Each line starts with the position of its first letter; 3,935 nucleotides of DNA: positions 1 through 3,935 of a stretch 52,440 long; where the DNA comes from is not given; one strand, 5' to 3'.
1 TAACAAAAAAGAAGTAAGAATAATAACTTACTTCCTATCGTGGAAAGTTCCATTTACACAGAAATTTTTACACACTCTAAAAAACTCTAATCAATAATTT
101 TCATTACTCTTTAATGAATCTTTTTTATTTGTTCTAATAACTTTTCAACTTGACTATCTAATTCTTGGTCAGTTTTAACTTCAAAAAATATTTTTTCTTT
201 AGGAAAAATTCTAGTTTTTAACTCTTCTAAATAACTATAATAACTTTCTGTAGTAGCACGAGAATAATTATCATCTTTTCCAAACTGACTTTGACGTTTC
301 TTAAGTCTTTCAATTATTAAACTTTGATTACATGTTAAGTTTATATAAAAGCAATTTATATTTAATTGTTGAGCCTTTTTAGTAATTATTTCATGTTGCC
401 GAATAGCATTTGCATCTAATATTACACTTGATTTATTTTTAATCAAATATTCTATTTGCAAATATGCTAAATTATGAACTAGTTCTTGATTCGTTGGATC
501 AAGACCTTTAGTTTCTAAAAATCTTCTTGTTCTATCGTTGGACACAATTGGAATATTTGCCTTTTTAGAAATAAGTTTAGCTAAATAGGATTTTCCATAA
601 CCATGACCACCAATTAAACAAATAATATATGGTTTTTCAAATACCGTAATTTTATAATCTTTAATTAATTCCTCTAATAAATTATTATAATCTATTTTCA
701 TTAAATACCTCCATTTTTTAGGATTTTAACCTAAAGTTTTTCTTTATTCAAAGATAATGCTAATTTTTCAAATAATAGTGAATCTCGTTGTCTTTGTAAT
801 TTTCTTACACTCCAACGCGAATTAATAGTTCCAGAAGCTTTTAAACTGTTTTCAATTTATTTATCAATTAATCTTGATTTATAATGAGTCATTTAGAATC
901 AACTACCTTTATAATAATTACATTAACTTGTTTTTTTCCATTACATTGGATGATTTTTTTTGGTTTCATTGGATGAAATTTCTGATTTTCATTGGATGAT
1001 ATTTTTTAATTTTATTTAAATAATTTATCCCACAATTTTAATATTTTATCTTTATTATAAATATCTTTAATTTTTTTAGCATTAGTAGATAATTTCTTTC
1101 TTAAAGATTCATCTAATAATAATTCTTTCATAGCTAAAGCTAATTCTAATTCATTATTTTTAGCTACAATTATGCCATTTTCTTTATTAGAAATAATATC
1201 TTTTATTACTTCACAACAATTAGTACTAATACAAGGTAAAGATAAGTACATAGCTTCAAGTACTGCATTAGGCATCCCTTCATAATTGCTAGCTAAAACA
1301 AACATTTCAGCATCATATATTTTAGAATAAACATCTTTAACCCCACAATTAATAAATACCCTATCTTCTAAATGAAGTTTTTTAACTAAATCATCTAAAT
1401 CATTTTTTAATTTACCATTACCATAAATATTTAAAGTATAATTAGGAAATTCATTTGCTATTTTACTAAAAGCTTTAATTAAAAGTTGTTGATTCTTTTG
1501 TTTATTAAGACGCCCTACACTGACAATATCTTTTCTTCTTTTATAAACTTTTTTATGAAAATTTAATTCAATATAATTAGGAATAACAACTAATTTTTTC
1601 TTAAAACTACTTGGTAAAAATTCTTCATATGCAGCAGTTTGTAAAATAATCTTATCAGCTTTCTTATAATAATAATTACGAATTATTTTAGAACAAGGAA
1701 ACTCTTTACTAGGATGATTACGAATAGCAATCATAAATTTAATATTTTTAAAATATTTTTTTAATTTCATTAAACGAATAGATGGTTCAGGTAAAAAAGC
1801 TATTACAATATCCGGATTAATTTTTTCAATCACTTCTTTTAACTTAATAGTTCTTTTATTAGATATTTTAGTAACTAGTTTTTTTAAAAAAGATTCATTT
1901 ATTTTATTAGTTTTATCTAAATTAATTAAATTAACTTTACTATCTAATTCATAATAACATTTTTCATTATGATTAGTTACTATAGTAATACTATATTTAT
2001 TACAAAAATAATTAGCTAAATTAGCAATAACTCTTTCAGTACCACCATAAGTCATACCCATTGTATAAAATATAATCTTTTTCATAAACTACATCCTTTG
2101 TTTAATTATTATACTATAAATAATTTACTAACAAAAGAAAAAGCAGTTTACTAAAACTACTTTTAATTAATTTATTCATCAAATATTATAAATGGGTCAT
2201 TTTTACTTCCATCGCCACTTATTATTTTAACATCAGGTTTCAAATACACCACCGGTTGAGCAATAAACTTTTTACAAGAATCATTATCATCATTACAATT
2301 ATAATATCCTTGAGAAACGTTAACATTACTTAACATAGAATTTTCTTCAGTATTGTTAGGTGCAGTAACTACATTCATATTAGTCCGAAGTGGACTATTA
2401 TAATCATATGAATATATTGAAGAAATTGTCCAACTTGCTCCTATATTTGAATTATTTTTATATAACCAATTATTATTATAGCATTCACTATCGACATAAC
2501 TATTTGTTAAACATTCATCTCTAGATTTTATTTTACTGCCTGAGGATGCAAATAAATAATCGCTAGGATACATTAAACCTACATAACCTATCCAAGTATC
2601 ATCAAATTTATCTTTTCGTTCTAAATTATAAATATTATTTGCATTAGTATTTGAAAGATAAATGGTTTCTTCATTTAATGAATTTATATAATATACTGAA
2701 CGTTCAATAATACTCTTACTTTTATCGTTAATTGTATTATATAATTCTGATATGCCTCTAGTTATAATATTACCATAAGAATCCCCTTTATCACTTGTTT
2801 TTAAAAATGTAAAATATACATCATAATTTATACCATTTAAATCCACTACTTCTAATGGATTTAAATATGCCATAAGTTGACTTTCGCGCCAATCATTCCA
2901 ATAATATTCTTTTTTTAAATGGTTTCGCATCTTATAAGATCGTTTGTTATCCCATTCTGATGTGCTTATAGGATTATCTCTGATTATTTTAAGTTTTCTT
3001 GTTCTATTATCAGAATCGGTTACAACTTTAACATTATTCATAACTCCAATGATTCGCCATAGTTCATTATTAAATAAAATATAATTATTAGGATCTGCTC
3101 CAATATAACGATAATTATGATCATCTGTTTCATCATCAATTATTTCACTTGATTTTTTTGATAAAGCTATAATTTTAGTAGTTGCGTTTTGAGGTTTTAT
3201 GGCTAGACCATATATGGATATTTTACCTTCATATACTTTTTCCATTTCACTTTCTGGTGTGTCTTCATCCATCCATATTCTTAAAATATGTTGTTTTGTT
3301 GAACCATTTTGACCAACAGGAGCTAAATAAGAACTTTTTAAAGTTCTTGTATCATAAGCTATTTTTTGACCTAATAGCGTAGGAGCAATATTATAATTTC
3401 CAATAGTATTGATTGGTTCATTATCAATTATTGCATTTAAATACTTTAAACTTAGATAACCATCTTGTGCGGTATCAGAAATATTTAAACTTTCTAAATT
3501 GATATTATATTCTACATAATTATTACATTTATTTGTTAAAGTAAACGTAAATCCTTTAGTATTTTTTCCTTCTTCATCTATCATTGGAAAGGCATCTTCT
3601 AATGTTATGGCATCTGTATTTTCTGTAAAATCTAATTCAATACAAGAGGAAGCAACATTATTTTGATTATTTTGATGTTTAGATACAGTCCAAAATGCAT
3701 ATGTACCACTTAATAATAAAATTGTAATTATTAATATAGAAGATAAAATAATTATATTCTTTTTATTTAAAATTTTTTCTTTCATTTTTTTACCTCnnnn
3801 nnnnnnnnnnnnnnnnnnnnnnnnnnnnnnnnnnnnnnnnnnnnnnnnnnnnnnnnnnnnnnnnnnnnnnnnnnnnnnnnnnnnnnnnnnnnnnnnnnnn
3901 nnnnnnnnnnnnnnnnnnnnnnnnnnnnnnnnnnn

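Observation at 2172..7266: Tandem triplet of an uncharacterised secreted two-domain protein family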

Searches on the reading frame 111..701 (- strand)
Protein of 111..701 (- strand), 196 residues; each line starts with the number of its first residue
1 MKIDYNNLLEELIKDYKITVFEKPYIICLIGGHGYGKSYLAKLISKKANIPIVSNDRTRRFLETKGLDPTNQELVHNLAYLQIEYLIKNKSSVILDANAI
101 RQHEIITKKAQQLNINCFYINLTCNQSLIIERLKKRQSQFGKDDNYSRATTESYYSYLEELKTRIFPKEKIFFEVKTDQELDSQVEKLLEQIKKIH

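Call 51: search_protein_families(library=pfam, proteins=[window:111-701:-], max_evalue=0.001)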
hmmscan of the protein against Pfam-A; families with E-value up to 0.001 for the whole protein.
window:111-701:- (196 aa): 4 families
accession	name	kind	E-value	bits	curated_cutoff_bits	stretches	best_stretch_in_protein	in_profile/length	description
PF13671.12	AAA_33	-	3.9e-08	34.1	27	1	27-160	2-142/143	AAA domain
PF13207.12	AAA_17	-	4e-06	27.6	27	1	30-146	1-132/136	AAA domain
PF13238.12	AAA_18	-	5e-06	27.4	29.4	1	27-149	1-124/128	AAA domain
PF13521.12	AAA_28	-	0.00032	21.4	27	1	27-82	2-57/164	AAA domain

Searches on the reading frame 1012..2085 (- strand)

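Call 51: search_protein_families(library=pfam, proteins=[window:1012-2085:-], max_evalue=0.001)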
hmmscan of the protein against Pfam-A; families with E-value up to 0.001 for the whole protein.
window:1012-2085:- (357 aa): 4 families
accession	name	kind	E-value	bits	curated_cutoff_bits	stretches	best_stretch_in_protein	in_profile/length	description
PF00534.26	Glycos_transf_1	-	3e-37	128.2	26.4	1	178-338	9-171/172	Glycosyl transferases group 1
PF13692.12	Glyco_trans_1_4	-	4.5e-30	105.2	27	1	185-325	2-142/142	Glycosyl transferases group 1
PF13439.12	Glyco_transf_4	-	1.2e-07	32.3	28.5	1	13-175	1-169/170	Glycosyltransferase Family 4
PF13477.12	Glyco_trans_4_2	-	1e-06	29.4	23.4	1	20-150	13-139/139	Glycosyl transferase 4-like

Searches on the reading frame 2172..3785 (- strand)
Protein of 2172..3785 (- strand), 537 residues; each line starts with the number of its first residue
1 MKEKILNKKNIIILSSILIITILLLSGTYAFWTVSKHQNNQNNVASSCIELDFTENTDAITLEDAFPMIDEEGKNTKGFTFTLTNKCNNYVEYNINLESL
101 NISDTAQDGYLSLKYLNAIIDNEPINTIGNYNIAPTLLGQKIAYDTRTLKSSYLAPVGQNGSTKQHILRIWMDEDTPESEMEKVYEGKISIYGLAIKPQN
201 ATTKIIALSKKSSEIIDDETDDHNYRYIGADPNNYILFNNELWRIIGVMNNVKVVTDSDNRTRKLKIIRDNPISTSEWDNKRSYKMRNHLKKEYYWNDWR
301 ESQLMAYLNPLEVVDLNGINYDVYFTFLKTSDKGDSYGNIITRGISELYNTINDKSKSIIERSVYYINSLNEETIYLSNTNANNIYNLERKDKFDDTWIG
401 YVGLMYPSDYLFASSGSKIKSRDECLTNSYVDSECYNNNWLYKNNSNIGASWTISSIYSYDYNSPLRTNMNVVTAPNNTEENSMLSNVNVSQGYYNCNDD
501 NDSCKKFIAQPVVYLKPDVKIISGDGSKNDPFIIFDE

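Call 4: search_protein_families(library=pfam, proteins=[window:2172-3785:-], max_evalue=1)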
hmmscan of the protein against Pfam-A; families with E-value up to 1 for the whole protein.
window:2172-3785:- (537 aa): 0 families

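Call 5: search_protein_families(library=ncbifam, proteins=[window:2172-3785:-], max_evalue=1)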
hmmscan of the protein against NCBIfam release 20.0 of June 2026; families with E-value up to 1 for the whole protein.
window:2172-3785:- (537 aa): 0 families

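Call 55: search_protein_families(library=phrogs, proteins=[window:2172-3785:-], max_evalue=0.01)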
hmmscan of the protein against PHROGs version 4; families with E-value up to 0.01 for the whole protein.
window:2172-3785:- (537 aa): 0 families
